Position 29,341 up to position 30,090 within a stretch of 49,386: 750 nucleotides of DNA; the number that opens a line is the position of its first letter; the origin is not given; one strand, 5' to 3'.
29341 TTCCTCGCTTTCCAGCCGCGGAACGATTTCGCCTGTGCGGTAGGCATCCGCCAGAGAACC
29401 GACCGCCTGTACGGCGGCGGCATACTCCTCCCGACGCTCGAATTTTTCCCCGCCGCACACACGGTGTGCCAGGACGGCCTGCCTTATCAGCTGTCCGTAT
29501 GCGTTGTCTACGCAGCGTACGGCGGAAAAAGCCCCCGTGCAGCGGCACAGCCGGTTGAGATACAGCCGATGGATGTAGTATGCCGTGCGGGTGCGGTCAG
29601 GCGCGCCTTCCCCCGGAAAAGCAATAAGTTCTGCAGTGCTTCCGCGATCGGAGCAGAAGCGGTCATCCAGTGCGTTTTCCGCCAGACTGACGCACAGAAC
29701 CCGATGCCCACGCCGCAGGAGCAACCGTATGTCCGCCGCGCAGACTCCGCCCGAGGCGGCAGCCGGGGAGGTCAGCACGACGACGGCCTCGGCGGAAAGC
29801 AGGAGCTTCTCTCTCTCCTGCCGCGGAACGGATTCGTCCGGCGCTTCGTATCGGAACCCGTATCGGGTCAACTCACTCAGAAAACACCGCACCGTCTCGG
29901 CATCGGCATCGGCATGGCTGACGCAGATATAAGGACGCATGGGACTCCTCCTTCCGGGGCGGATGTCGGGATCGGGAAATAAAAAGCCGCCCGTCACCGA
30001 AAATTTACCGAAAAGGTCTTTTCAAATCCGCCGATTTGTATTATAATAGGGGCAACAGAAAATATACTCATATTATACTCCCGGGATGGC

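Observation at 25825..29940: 1371-aa cytoplasmic TIR-like / Sel1-repeat protein apparently co-transcribed with gpsA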

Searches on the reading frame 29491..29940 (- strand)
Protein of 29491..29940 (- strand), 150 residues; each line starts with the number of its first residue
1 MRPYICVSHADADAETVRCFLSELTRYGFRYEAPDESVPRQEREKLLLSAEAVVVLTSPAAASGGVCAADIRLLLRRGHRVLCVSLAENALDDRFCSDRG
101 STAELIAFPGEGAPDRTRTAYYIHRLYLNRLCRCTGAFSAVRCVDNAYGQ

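Call 10: search_solved_structures(query=A1, max_evalue=10, show_alignments=4)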
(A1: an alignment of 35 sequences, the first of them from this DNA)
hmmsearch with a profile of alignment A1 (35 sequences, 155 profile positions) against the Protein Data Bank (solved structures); distinct sequences matched with E-value up to 10: 4.
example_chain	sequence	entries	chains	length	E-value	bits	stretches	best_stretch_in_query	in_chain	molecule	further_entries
2l69_A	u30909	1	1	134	0.031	17.4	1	5-84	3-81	Rossmann 2x3 fold protein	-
1xvq_A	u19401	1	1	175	0.92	12.6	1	66-108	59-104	thiol peroxidase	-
9cc5_A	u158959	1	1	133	1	12.5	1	13-80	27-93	Amylin-NHO-22 Binder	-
1y25_A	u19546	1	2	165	1.8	11.6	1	73-108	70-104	Probable thiol peroxidase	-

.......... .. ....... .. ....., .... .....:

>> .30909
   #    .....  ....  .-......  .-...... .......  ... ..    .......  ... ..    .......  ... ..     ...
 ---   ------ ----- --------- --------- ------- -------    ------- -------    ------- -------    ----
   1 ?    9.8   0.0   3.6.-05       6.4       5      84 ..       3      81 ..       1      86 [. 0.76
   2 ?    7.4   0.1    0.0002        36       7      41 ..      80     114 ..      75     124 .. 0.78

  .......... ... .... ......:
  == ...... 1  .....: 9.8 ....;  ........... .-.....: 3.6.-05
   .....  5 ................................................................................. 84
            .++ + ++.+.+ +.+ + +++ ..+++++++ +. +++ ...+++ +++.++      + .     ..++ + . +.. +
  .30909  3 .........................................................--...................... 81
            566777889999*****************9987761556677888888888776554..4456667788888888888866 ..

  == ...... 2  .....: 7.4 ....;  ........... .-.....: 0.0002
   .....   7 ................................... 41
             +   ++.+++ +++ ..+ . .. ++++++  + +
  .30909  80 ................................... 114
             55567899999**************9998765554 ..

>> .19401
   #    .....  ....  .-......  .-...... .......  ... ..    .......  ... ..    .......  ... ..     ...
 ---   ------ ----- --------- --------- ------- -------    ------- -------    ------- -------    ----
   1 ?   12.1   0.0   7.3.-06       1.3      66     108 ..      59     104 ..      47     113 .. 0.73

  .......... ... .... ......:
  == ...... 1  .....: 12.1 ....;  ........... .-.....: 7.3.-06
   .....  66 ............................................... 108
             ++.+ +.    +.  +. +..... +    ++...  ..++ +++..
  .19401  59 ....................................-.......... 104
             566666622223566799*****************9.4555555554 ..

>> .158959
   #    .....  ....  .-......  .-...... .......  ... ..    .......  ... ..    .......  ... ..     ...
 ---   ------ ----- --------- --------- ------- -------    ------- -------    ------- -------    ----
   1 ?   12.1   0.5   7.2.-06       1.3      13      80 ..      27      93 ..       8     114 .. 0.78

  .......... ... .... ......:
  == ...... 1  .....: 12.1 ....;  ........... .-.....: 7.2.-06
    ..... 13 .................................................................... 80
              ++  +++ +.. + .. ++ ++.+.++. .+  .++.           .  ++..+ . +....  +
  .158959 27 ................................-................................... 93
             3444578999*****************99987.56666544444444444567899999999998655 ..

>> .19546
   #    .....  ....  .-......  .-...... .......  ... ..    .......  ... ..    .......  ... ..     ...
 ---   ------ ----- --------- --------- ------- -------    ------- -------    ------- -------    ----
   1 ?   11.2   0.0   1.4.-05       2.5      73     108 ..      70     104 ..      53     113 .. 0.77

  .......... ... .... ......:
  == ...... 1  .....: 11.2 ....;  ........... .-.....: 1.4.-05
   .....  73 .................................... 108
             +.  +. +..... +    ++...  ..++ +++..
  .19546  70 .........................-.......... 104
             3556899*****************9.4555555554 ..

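Call 11: search_protein_families(library=pfam, alignment_id=A1, max_evalue=1)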
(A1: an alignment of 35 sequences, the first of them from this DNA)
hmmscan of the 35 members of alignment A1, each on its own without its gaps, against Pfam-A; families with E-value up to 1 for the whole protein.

A. member 1, seq(150 aa): 1 family
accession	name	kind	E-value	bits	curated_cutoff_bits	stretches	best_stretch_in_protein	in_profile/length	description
PF13676.11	TIR_2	-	0.00016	22.5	28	1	5-88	1-93/122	TIR domain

B. families by the number of members that match (of 35 scanned): 11 families
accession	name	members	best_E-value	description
PF13676.11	TIR_2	26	1.6e-06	TIR domain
PF08937.16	ThsB_TIR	12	0.012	Thoeris protein ThsB, TIR-like domain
PF13399.11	LytR_C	2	0.16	LytR cell envelope-related transcriptional attenuator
PF15963.11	Myb_DNA-bind_7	2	0.18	Myb DNA-binding like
PF13700.11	DUF4158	1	0.021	Domain of unknown function (DUF4158)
PF15760.10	DLEU7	1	0.08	Leukemia-associated protein 7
PF19462.4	DUF5999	1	0.097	Family of unknown function (DUF5999)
PF01883.24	FeS_assembly_P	1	0.12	Iron-sulfur cluster assembly protein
PF07174.17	FAP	1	0.12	Fibronectin-attachment protein (FAP) domain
PF06283.17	ThuA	1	0.2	Trehalose utilisation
PF00082.27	Peptidase_S8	1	0.23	Subtilase family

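Call 16: predict_structure(alignment_id=A1)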
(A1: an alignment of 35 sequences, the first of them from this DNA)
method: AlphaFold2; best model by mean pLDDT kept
length: 150 residues; sequences in the alignment: 35
mean_pLDDT: 89.7   pTM: 0.85
mean pLDDT of the five models: 89.7, 88.8, 88.7, 88.0, 82.5
residues with pLDDT >= 90: 119; 70-90: 16; 50-70: 11; < 50: 4
segments of 3 or more residues with pLDDT < 50: 147-150
pLDDT, mean of each block of 10 residues (from residue 1): 94 94 93 96 97 97 95 95 95 86 88 77 93 90 53
secondary structure, 60 per line:
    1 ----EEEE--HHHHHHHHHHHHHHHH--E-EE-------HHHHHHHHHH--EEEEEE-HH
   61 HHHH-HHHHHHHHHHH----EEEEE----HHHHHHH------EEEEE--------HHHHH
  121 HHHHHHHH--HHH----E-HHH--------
elements in order: E5-8 H11-26 H40-49 E52-57 H59-64 H66-76 E81-85 H90-96 E103-107 H116-128

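Call 19: find_related_loci(query=A2, collection=genome_contigs, flank=10000)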
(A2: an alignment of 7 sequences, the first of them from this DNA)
Query A2 (150 aa) in genome_contigs; peptide patterns used: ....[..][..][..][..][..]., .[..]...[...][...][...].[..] (x = any residue, [..] = any of these).
82 stretches matched a pattern; 12 encode a relative of the query (tblastn E <= 1e-3); 12 distinct loci.
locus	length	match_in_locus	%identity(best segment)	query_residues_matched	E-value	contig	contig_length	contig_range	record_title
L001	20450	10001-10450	75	1-150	3e-65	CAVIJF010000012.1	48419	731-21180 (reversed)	bacterium isolate H07616-L1_cleanbin_000023 genome assembly, contig: Spades_H07616-L1_contig_382, whole genome shotgun s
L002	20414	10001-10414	75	1-138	3e-59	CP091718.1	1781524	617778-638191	MAG: Oscillospiraceae bacterium isolate nC33_bin.8.fa chromosome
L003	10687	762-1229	54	1-150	3e-45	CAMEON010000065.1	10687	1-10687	MAG: uncultured Clostridia bacterium isolate SRR15057928_bin.6_metaWRAP_v1.3_MAG genome assembly, contig: ERZ10407477.27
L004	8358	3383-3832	54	1-150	7e-43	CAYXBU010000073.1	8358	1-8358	MAG TPA_asm: uncultured Clostridium sp. isolate SRP350583_co2_371 genome assembly, contig: NODE_12991_length_8358_cov_10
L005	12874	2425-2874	45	1-150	3e-36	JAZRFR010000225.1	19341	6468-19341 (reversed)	MAG: Eubacteriales bacterium isolate T1900045494_YK20190188.MAGScoT_cleanbin_000038 SGB_7412_k141_2052180, whole genome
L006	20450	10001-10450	44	1-150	3e-33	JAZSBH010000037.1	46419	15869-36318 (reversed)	MAG: Eubacteriales bacterium isolate T1900044928_TS20190394.MAGScoT_cleanbin_000046 SGB_3400_k141_103752, whole genome s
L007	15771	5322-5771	41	1-150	6e-33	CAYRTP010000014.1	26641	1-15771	MAG TPA_asm: uncultured Clostridium sp. isolate SRP315200_co1_51 genome assembly, contig: NODE_2892_length_26641_cov_12.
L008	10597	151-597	46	1-150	7e-32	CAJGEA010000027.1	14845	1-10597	MAG: uncultured Clostridia bacterium isolate MAG55 genome assembly, contig: k141_916712_length_14845_cov_15.7994, whole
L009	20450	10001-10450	42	1-150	1e-31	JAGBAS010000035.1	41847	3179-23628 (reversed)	MAG: Clostridia bacterium isolate RGIG8947 Water_deer_Rectum-1__c96960, whole genome shotgun sequence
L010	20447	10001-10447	41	1-149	2e-29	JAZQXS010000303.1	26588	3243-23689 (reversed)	MAG: Eubacteriales bacterium isolate T1900045161_TC20190155.MAGScoT_cleanbin_000056 SGB_5073_k141_1255874, whole genome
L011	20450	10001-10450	42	1-150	2e-25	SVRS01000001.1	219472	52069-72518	MAG: Oscillospiraceae bacterium isolate SIG649 NODE_795_length_219472_cov_2.723112, whole genome shotgun sequence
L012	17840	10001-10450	45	1-150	2e-32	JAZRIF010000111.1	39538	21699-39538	MAG: Eubacteriales bacterium isolate T1900045476_YK20190170.MAGScoT_cleanbin_000058 SGB_7273_k141_4295219, whole genome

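Call 20: fold_search(model_id=the predicted structure, library=pdb)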
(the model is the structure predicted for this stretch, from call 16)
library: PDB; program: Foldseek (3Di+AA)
matches with E <= 10: 1252; with E <= 0.001: 0
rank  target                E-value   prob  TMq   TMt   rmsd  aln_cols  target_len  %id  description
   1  5for                  1.3e-03  1.00  0.51  0.55   4.9       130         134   18  Cryptic TIR (released 2016-12-07)
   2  3trh_A                1.8e-03  1.00  0.50  0.46   6.4       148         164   16  Structure of a phosphoribosylaminoimidazole carboxylase catalytic subunit (purE) from Coxiella burnetii (released 2011-09-28)
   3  8os9_A                2.1e-03  1.00  0.52  0.60   4.6       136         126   18  Structure of Homo sapiens 2'-deoxynucleoside 5'-phosphate N-hydrolase 1 (DNPH1) (released 2023-08-30)
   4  8os9_B                2.5e-03  1.00  0.49  0.57   5.1       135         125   17  Structure of Homo sapiens 2'-deoxynucleoside 5'-phosphate N-hydrolase 1 (DNPH1) (released 2023-08-30)
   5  8osc_A                3.1e-03  1.00  0.53  0.64   4.3       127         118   16  Structure of Homo sapiens 2'-deoxynucleoside 5'-phosphate N-hydrolase 1 (DNPH1) bound to deoxyuridine 5'- monophosphat (released 2023-08-30)
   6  9ia6_A                3.7e-03  1.00  0.50  0.57   5.1       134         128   18  Crystal structure of DNPH1 bound by compound 3. (released 2025-11-12)
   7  3u80_B                3.7e-03  0.97  0.38  0.44   7.0       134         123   16  1.60 Angstrom Resolution Crystal Structure of a 3-Dehydroquinate Dehydratase-like Protein from Bifidobacterium longum (released 2011-10-26)
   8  7ld0_A                5.2e-03  1.00  0.56  0.16   3.9       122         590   11  Cryo-EM structure of ligand-free Human SARM1 (released 2021-03-10)
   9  3u80_A                5.2e-03  0.93  0.38  0.42   7.4       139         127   15  1.60 Angstrom Resolution Crystal Structure of a 3-Dehydroquinate Dehydratase-like Protein from Bifidobacterium longum (released 2011-10-26)
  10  8tx9_C                6.7e-03  0.98  0.47  0.40   6.9       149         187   13  Nan Regulatory Protein (core isomerase domain) from Streptococcus pneumoniae (released 2024-09-11)
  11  4w8h_A                7.6e-03  1.00  0.62  0.72   3.4       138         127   13  Crystal structure of the TIR domain of the Toll-related Receptor TRR-2 from the lower metazoan Hydra magnipapillata (c (released 2015-09-09)
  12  8u72_D                7.6e-03  0.99  0.51  0.21  10.1       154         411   14  Cryo-EM structure of the SPARTA oligomer with guide RNA and target DNA (released 2024-06-12)
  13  3fni                  8.7e-03  1.00  0.56  0.55   4.1       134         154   14  Crystal structure of a diflavin flavoprotein A3 (all3895) from Nostoc sp., Northeast Structural Genomics Consortium Targ (released 2009-01-13)
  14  4c6s                  1.1e-02  1.00  0.55  0.58   4.9       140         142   16  Crystal structure of the TIR domain from the Arabidopsis Thaliana disease resistance protein RRS1 (released 2014-05-28)
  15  1fyv                  1.1e-02  1.00  0.54  0.51   5.3       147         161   12  CRYSTAL STRUCTURE OF THE TIR DOMAIN OF HUMAN TLR1 (released 2000-11-22)
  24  8u72_B                1.8e-02  0.99  0.45  0.18   3.7       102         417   16  Cryo-EM structure of the SPARTA oligomer with guide RNA and target DNA (released 2024-06-12)
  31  9phb_A                2.3e-02  0.97  0.55  0.53   5.8       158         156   13  CryoEM structure of filament of Bacillus subtilis TIR domain protein SpbK (released 2025-12-31)
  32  9lmq_B                2.3e-02  0.93  0.47  0.26   5.5       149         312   11  Cryo-EM structure of TIR-STING/c-di-GMP complex (released 2025-08-27)
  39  8wcf                  2.8e-02  0.98  0.52  0.50   5.3       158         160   14  Crystal structure of EcThsB (released 2024-09-18)
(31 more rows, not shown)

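Call 32: search_protein_families(library=padloc, proteins=[window:29491-29940:-], max_evalue=1)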
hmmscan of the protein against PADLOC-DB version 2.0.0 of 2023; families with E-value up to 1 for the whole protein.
window:29491-29940:- (150 aa): 0 families

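Call 38: search_protein_representatives(alignment_id=A1)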
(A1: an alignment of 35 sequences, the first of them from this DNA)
Query: 35 sequences, 155 profile positions. Proteins with E-value up to 0.001 (for the whole library): 122; up to 1e-10: 45; up to 1e-30: 31. The best 122 are listed.
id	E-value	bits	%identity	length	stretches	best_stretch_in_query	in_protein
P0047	5.0e-67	240.8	-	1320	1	1-155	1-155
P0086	2.5e-64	232.1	-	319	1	1-155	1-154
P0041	2.5e-61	222.3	-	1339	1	2-155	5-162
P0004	1.7e-60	219.6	-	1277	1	1-155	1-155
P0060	4.5e-59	215.0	-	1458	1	2-155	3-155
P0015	2.8e-57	209.2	-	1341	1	1-155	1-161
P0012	2.7e-53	196.3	-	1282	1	1-155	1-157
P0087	4.0e-53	195.7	-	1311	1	1-155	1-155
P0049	5.3e-53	195.3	-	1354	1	1-155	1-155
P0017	1.7e-52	193.7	-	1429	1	1-155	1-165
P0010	7.0e-51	188.4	-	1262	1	1-155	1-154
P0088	1.3e-47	177.7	-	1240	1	3-153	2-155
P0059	1.3e-46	174.5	-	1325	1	1-155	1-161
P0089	3.7e-44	166.6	-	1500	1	1-155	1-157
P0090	2.2e-43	164.1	-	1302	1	1-155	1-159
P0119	1.0e-13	67.7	-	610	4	2-91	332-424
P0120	2.6e-11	59.9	-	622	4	2-91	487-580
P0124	4.1e-09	52.7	-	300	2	2-97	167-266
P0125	7.2e-09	51.9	-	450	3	2-93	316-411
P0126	7.8e-09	51.8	-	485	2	3-98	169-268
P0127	1.6e-08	50.8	-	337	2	2-97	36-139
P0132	1.2e-07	47.9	-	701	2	3-98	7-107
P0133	2.1e-07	47.2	-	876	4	2-100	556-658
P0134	3.2e-07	46.6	-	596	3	2-88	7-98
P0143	4.7e-06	42.8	-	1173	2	3-87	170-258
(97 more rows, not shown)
